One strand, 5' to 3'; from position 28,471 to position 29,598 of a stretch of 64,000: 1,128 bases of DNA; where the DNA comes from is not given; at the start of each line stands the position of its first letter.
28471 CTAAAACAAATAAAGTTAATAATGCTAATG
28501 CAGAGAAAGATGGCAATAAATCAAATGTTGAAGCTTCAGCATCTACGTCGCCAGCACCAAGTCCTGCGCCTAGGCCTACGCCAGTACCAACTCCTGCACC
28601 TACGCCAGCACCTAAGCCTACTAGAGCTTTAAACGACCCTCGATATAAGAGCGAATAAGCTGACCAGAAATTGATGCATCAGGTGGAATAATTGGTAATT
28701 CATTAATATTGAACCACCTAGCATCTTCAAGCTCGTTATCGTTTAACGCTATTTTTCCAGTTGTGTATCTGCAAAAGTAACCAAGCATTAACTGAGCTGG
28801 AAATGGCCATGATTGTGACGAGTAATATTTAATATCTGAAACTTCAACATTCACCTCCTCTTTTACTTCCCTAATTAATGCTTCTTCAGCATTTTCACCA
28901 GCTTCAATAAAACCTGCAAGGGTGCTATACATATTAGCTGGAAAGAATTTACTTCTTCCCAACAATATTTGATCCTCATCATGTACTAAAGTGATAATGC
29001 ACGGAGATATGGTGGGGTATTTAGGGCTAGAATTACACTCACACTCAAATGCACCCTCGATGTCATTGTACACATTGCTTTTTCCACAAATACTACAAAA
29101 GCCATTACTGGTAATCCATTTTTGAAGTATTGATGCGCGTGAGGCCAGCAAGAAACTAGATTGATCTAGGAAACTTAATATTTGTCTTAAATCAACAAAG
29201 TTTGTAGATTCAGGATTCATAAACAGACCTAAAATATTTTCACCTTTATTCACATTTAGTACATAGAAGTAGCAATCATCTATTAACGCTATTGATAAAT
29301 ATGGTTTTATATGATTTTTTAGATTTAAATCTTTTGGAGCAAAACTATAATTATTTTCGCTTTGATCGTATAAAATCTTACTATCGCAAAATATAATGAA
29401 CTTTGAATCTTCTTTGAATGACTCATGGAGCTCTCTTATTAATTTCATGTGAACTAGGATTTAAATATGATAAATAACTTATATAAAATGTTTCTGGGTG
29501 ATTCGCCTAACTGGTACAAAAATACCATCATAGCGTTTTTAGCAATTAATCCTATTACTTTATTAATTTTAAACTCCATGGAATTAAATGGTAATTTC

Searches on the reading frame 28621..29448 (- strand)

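Call 17: search_protein_families(library=pfam, proteins=[window:28621-29448:-], max_evalue=0.001)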
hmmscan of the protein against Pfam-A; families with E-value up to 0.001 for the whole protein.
window:28621-29448:- (275 aa): 1 family
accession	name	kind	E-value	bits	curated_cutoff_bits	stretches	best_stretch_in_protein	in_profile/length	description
PF00293.34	NUDIX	-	3.1e-19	69.7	21.1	1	152-264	7-130/134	NUDIX domain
